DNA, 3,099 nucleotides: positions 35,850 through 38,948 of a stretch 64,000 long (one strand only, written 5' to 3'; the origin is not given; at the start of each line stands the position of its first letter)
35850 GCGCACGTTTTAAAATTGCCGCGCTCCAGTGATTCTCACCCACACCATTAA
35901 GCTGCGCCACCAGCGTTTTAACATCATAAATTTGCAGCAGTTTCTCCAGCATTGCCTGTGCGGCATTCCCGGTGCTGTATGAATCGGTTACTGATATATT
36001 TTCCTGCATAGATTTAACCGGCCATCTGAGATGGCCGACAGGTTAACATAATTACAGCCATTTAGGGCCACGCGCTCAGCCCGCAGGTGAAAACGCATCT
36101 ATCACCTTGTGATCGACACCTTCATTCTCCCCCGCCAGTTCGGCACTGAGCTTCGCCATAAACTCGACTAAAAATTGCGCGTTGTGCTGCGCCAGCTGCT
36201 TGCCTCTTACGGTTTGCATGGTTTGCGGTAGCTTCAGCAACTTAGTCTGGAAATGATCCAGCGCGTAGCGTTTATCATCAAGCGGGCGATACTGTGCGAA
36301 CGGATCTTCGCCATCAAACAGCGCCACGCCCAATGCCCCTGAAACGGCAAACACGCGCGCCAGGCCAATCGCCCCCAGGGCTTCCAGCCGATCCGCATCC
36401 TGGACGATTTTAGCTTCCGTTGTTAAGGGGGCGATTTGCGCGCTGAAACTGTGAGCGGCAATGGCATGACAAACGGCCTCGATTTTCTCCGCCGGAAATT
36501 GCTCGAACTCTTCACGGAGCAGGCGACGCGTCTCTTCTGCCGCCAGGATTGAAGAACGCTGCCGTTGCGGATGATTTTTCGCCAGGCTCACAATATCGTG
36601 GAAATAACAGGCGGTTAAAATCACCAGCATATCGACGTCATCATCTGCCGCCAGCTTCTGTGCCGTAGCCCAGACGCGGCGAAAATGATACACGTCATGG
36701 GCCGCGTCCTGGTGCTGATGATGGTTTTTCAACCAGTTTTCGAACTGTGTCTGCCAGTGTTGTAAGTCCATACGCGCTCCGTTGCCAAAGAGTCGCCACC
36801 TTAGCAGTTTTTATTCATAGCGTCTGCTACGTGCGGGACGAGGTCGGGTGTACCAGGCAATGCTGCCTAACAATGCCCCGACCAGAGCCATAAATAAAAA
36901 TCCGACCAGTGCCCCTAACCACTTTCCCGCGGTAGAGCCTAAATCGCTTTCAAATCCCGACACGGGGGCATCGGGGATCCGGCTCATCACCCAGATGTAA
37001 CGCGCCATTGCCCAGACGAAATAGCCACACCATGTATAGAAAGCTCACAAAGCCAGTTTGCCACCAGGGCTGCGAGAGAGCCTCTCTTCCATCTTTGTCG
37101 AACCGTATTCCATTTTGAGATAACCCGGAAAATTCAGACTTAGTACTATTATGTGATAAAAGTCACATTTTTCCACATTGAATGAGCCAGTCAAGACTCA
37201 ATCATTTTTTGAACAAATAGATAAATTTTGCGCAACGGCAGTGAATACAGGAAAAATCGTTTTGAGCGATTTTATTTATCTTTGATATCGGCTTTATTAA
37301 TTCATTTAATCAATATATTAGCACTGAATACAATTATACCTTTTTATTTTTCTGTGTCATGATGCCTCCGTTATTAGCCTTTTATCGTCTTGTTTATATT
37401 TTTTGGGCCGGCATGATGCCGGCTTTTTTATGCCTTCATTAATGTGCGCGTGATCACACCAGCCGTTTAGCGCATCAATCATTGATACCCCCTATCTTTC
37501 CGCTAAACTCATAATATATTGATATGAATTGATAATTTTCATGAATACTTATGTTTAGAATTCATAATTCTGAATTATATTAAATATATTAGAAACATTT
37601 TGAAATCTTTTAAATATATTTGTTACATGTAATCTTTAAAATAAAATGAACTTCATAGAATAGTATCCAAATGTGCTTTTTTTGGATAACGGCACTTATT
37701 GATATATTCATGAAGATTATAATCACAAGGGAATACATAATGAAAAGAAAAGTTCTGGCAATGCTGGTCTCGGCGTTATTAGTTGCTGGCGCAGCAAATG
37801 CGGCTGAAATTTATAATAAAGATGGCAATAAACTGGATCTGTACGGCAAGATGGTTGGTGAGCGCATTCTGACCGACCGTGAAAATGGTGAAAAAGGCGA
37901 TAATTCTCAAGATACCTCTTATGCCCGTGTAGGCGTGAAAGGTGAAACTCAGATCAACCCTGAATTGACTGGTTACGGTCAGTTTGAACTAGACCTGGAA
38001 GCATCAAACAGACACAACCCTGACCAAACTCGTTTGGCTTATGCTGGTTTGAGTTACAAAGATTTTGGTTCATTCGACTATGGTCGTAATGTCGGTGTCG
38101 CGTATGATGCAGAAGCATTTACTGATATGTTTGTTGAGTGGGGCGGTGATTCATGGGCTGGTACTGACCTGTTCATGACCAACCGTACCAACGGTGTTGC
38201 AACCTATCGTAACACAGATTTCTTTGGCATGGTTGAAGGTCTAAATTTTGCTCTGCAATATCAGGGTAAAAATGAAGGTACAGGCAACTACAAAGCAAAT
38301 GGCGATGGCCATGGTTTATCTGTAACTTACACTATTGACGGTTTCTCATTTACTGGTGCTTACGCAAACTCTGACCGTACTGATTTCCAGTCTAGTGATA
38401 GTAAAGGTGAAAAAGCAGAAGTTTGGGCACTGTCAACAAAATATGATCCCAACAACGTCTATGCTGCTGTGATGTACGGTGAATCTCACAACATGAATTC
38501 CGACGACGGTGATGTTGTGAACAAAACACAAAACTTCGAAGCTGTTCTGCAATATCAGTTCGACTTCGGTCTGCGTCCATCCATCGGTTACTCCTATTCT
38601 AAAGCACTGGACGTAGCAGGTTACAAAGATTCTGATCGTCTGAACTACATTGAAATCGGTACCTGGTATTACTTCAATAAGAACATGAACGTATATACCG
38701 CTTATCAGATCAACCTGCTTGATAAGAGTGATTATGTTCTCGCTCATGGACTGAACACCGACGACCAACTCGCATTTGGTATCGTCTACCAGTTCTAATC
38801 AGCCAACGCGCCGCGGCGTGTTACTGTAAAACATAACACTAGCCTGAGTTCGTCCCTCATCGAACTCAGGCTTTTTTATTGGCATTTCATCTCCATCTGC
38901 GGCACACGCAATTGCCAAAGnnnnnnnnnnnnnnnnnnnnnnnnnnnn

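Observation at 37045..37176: In-frame TGA interrupts yedR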

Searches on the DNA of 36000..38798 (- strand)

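Call 4: search_dna_similar(query=window:36750-37300:-, collection=ecoli_genomes, mode=near, max_rows=30, rows=spread)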
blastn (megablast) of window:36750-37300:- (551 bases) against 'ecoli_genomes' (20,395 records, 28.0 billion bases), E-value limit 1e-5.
Records with a match: 4910; places in all: 4919; records where one place covers at least 80% of the query: 4901.
Genomes with a match: 4910 of 5426; with a place that covers at least 80% of the query: 4901. Places per genome that has any: lowest 1, median 1, highest 2. On chromosomes: 4917 places; on plasmids: 2.
Best place of each record, by identity: >=99% 1171; 95-99% 2704; 90-95% 1035.
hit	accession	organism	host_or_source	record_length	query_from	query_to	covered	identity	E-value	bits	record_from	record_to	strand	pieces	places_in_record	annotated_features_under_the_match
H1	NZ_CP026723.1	Escherichia coli strain 266917_2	Homo sapiens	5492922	1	551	100%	100.0%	0e+0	1018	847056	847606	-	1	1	drpB: cell division protein DrpB | yedJ: phosphohydrolase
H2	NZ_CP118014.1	Escherichia coli strain B-766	Homo sapiens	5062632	1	550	100%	99.8%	0e+0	1011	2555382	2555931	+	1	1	drpB: cell division protein DrpB | yedJ: phosphohydrolase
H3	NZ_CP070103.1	Escherichia coli strain FDAARGOS_1277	Homo sapiens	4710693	1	550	100%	99.3%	0e+0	994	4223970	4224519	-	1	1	drpB: cell division protein DrpB | yedJ: phosphohydrolase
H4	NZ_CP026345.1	Escherichia coli strain 8A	not applicable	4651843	1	550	100%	99.1%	0e+0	989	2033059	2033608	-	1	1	drpB: cell division protein DrpB | yedJ: phosphohydrolase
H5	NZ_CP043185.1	Escherichia coli O16:H48 strain PG20180171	mouse gut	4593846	1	550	100%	99.1%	0e+0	989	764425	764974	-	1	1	drpB: cell division protein DrpB | yedJ: phosphohydrolase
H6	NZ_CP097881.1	Escherichia coli str. K-12 substr. MG1655 strain K-12 ...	not applicable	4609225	1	550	100%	99.1%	0e+0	989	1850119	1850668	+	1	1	drpB: cell division protein DrpB | yedJ: phosphohydrolase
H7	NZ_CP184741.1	Escherichia coli strain LTE800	-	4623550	1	550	100%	99.1%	0e+0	989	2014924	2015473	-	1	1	drpB: cell division protein DrpB | yedJ: phosphohydrolase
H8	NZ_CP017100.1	Escherichia coli strain K-12 NEB 5-alpha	not applicable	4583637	1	550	100%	98.9%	0e+0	983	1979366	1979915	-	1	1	drpB: cell division protein DrpB | yedJ: phosphohydrolase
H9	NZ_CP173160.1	Escherichia coli strain JX2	wastewater treatment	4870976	1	550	100%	98.9%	0e+0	983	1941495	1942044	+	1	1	drpB: cell division protein DrpB | yedJ: phosphohydrolase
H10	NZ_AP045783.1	Escherichia coli strain 23CRST024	Homo sapiens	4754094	1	550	100%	98.9%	0e+0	983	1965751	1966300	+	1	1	drpB: cell division protein DrpB | yedJ: phosphohydrolase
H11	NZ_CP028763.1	Escherichia coli strain A11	Giraffe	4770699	1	550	100%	98.7%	0e+0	977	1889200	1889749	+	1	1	drpB: cell division protein DrpB | yedJ: phosphohydrolase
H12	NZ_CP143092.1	Escherichia coli strain EC190486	Homo sapiens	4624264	1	550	100%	98.7%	0e+0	977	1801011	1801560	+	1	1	drpB: cell division protein DrpB | yedJ: phosphohydrolase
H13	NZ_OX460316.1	Escherichia coli strain EC0026B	Derived from parental isolate EC0026B ...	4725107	1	550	100%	98.7%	0e+0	977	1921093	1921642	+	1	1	drpB: cell division protein DrpB | yedJ: phosphohydrolase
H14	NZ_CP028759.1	Escherichia coli strain A15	Otter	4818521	1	550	100%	98.5%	0e+0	972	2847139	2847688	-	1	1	drpB: cell division protein DrpB | yedJ: phosphohydrolase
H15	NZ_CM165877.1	Escherichia coli strain N9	Homo sapiens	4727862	1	550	100%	98.5%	0e+0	972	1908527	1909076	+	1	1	drpB: cell division protein DrpB | yedJ: phosphohydrolase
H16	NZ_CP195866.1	Escherichia coli strain FXCREC043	Homo sapiens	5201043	1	551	100%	98.2%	0e+0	963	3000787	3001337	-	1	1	drpB: cell division protein DrpB | yedJ: phosphohydrolase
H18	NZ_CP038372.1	Escherichia coli O157:H7 strain F6294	beef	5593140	1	550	100%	98.0%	0e+0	953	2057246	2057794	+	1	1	drpB: cell division protein DrpB | yedJ: phosphohydrolase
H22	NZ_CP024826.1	Escherichia coli strain CREC-544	Homo sapiens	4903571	1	550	100%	96.7%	0e+0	917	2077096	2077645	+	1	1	drpB: cell division protein DrpB | yedJ: phosphohydrolase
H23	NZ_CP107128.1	Escherichia coli strain S7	human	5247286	1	550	100%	94.9%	0e+0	861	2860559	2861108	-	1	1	drpB: cell division protein DrpB | yedJ: phosphohydrolase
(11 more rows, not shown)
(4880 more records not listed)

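Call 5: get_annotated_region(hit=H1, flank=3000)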
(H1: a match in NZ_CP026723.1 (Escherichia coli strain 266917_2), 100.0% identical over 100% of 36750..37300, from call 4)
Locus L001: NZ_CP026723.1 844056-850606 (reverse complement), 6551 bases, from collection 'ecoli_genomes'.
description: Escherichia coli strain 266917_2 chromosome, complete genome
organism: Escherichia coli strain 266917_2 (NCBI taxid 562)
replicon: chromosome; assembly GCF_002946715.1
host: Homo sapiens; source: feces; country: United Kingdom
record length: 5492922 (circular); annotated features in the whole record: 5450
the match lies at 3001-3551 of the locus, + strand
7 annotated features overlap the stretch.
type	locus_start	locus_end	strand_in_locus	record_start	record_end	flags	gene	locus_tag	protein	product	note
CDS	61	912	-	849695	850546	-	hchA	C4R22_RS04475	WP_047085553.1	glyoxalase III HchA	-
CDS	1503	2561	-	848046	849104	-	-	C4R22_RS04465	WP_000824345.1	porin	-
CDS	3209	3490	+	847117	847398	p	drpB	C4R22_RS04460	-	cell division protein DrpB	internal stop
CDS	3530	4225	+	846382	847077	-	yedJ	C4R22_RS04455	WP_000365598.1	phosphohydrolase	-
CDS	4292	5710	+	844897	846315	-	dcm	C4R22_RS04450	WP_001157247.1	DNA-cytosine methyltransferase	-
CDS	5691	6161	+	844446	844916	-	vsr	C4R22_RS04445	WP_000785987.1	VSPR family DNA mismatch endonuclease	-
CDS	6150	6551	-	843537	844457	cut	yedA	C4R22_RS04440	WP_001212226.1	drug/metabolite exporter YedA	-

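Call 6: get_annotated_region(hit=H6, flank=3000)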
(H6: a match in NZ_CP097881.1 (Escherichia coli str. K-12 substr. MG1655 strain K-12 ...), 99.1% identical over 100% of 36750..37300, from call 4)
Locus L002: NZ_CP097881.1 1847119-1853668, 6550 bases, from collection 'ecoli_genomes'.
description: Escherichia coli str. K-12 substr. MG1655 strain K-12 chromosome, complete genome
organism: Escherichia coli str. K-12 substr. MG1655 strain K-12 substr. MG1655 (NCBI taxid 511145)
replicon: chromosome; assembly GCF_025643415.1
host: not applicable; source: not applicable; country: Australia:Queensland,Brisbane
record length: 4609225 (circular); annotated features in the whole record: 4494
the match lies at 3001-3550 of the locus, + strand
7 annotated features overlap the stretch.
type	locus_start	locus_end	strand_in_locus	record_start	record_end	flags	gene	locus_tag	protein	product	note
CDS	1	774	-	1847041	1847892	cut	hchA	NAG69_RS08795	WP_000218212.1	glyoxalase III HchA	-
CDS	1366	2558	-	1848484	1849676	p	ompC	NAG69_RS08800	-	porin OmpC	frameshifted; internal stop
CDS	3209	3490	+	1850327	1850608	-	drpB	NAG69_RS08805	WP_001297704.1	cell division protein DrpB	-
CDS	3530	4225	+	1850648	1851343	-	yedJ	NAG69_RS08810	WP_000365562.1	phosphohydrolase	-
CDS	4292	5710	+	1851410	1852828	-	dcm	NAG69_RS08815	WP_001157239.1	DNA-cytosine methyltransferase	-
CDS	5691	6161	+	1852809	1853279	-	vsr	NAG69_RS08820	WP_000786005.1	VSPR family DNA mismatch endonuclease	-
CDS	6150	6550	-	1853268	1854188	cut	yedA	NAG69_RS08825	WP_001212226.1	drug/metabolite exporter YedA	-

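Call 8: search_dna_similar(query=window:37018-37074:-, collection=ecoli_genomes, mode=near, max_rows=40, rows=best)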
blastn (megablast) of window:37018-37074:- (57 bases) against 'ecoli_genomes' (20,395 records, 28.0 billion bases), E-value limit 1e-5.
Records with a match: 1243; places in all: 1244; records where one place covers at least 80% of the query: 1243.
Genomes with a match: 1243 of 5426; with a place that covers at least 80% of the query: 1243. Places per genome that has any: lowest 1, median 1, highest 2. On chromosomes: 1244 places; on plasmids: 0.
Best place of each record, by identity: >=99% 248; 95-99% 993; 90-95% 2.
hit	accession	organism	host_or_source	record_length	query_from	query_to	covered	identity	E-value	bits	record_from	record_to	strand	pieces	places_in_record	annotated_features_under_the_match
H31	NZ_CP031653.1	Escherichia coli strain UK_Dog_Liverpool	dog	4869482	1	57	100%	100.0%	7e-21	106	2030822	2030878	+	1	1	drpB: cell division protein DrpB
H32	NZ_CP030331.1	Escherichia coli strain AR_452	missing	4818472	1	57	100%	100.0%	7e-21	106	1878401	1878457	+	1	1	drpB: cell division protein DrpB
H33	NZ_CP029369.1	Escherichia coli strain WCHEC035148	Sewage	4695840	1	57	100%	100.0%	7e-21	106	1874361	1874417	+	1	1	drpB: cell division protein DrpB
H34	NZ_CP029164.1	Escherichia coli strain 104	chicken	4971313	1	57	100%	100.0%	7e-21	106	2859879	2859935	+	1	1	drpB: cell division protein DrpB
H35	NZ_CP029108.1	Escherichia coli strain AR437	missing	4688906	1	57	100%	100.0%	7e-21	106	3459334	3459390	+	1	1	drpB: cell division protein DrpB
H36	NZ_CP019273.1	Escherichia coli strain 13P477T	pig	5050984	1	57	100%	100.0%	7e-21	106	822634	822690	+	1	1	drpB: cell division protein DrpB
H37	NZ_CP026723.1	Escherichia coli strain 266917_2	Homo sapiens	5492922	1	57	100%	100.0%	7e-21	106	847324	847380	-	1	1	drpB: cell division protein DrpB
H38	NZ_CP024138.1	Escherichia coli strain 14EC020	clinical patient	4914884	1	57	100%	100.0%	7e-21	106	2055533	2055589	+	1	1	drpB: cell division protein DrpB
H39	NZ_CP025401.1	Escherichia coli strain MS8345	Homo sapiens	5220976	1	57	100%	100.0%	7e-21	106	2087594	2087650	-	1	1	drpB: cell division protein DrpB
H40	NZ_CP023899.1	Escherichia coli strain FDAARGOS_433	Homo sapiens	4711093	1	57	100%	100.0%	7e-21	106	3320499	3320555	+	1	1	drpB: cell division protein DrpB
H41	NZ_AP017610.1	Escherichia coli strain 20Ec-P-124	Sus scrofa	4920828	1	57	100%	100.0%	7e-21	106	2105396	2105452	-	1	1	drpB: cell division protein DrpB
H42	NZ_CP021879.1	Escherichia coli strain AR_0137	missing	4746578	1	57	100%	100.0%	7e-21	106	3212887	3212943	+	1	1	drpB: cell division protein DrpB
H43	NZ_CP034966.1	Escherichia coli strain WCHEC020032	Homo sapiens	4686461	1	57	100%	100.0%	7e-21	106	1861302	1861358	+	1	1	drpB: cell division protein DrpB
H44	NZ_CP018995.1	Escherichia coli strain Ecol_AZ147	Homo sapiens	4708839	1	57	100%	100.0%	7e-21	106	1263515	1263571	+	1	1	drpB: cell division protein DrpB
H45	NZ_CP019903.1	Escherichia coli strain MDR_56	Homo sapiens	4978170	1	57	100%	100.0%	7e-21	106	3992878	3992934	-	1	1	drpB: cell division protein DrpB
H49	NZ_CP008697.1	Escherichia coli strain ST648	Homo sapiens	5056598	1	57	100%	100.0%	7e-21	106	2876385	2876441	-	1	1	drpB: cell division protein DrpB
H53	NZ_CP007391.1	Escherichia coli strain ST540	-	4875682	1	57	100%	100.0%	7e-21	106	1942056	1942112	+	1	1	drpB: cell division protein DrpB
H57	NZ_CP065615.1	Escherichia coli strain FDAARGOS_943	missing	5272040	1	57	100%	100.0%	7e-21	106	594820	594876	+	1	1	drpB: cell division protein DrpB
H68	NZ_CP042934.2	Escherichia coli 042 strain 042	Homo sapiens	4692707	1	57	100%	100.0%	7e-21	106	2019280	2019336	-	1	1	drpB: cell division protein DrpB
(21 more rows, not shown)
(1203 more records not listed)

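Call 11: search_dna_similar(query=window:37031-37061:-, collection=ecoli_genomes, mode=near, max_evalue=10, max_rows=60, rows=spread)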
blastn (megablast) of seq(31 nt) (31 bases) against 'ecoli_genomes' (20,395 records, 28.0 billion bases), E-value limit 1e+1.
Records with a match: 248; places in all: 248; records where one place covers at least 80% of the query: 248.
Genomes with a match: 248 of 5426; with a place that covers at least 80% of the query: 248. Places per genome that has any: lowest 1, median 1, highest 1. On chromosomes: 248 places; on plasmids: 0.
Best place of each record, by identity: >=99% 248.
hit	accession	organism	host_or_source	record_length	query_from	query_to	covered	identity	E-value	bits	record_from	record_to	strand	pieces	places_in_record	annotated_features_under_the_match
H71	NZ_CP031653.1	Escherichia coli strain UK_Dog_Liverpool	dog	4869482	1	31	100%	100.0%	4e-7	58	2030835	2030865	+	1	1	drpB: cell division protein DrpB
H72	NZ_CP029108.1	Escherichia coli strain AR437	missing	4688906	1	31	100%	100.0%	4e-7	58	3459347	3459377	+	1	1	drpB: cell division protein DrpB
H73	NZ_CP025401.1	Escherichia coli strain MS8345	Homo sapiens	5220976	1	31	100%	100.0%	4e-7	58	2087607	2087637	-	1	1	drpB: cell division protein DrpB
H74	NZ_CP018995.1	Escherichia coli strain Ecol_AZ147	Homo sapiens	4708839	1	31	100%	100.0%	4e-7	58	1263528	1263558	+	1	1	drpB: cell division protein DrpB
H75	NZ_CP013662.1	Escherichia coli strain 08-00022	Homo sapiens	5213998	1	31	100%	100.0%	4e-7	58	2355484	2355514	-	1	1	drpB: cell division protein DrpB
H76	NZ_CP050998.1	Escherichia coli O39:NM str. F8704-2 strain F8704-2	missing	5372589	1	31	100%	100.0%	4e-7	58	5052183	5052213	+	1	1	drpB: cell division protein DrpB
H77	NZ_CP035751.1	Escherichia coli E110019 strain E110019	-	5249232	1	31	100%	100.0%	4e-7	58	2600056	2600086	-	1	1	drpB: cell division protein DrpB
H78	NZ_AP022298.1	Escherichia coli strain BEC1-S17-ESBL-09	-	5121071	1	31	100%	100.0%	4e-7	58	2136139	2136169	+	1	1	drpB: cell division protein DrpB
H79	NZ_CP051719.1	Escherichia coli strain SCU-116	Homo sapiens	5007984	1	31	100%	100.0%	4e-7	58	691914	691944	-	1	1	drpB: cell division protein DrpB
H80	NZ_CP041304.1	Escherichia coli strain MSHS 133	Homo sapiens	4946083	1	31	100%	100.0%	4e-7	58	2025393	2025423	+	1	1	drpB: cell division protein DrpB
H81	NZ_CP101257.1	Escherichia coli strain EC21Z-078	Homo sapiens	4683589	1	31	100%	100.0%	4e-7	58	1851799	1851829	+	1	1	drpB: cell division protein DrpB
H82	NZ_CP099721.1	Escherichia coli strain EC21GDE043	feces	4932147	1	31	100%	100.0%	4e-7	58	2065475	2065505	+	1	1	drpB: cell division protein DrpB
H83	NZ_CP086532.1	Escherichia coli strain Ec-042-T5-ESBL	Homo sapiens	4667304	1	31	100%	100.0%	4e-7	58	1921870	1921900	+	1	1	drpB: cell division protein DrpB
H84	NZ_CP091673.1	Escherichia coli strain KKo009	river water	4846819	1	31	100%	100.0%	4e-7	58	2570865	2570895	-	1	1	drpB: cell division protein DrpB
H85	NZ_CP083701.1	Escherichia coli strain SUISSEKPC3NDM5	Homo sapiens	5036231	1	31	100%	100.0%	4e-7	58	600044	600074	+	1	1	drpB: cell division protein DrpB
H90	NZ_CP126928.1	Escherichia coli O2:K1:H4 strain APEC E12053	Gallus gallus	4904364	1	31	100%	100.0%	4e-7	58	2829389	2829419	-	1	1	drpB: cell division protein DrpB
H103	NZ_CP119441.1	Escherichia coli O121 strain 201805972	Homo sapiens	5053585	1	31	100%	100.0%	4e-7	58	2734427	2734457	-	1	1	drpB: cell division protein DrpB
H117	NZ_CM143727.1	Escherichia coli strain CFIAFB20180511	food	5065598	1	31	100%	100.0%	4e-7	58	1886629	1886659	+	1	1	drpB: cell division protein DrpB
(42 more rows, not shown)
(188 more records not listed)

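Call 18: get_annotated_region(hit=H117, flank=5000)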
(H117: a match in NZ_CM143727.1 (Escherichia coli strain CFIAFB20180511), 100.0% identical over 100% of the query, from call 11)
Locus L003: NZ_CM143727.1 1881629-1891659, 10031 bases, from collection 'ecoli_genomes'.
description: Escherichia coli strain CFIAFB20180511 chromosome, whole genome shotgun sequence
organism: Escherichia coli strain CFIAFB20180511 (NCBI taxid 562)
replicon: chromosome; assembly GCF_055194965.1
host: -; source: food; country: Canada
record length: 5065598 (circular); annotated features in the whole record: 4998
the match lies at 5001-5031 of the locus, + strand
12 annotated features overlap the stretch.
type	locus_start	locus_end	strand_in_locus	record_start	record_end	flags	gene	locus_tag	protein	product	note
CDS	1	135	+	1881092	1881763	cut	hprR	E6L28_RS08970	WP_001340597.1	response regulator transcription factor HprR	-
CDS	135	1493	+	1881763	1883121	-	hprS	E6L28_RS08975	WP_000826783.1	two-component system sensor histidine kinase HprS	-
CDS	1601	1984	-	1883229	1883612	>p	-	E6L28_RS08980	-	type 1 glutamine amidotransferase family protein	incomplete; partial in the middle of a contig; missing N-terminus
CDS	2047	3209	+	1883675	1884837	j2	-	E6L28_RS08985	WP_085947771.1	IS3-like element IS3 family transposase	programmed frameshift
CDS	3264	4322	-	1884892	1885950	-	-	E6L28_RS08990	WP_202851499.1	porin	-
CDS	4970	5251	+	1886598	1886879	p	drpB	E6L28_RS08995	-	cell division protein DrpB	internal stop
CDS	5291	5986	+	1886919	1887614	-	yedJ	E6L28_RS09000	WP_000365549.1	phosphohydrolase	-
CDS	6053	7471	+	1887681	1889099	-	dcm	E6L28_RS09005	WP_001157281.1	DNA-cytosine methyltransferase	-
CDS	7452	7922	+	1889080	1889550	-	vsr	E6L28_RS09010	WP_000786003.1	VSPR family DNA mismatch endonuclease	-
CDS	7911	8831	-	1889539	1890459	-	yedA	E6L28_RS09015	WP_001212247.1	drug/metabolite exporter YedA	-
CDS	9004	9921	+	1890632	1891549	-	yedI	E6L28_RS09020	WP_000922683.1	DUF808 domain-containing protein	-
CDS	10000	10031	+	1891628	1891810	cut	yodC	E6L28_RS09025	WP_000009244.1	YodC family protein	-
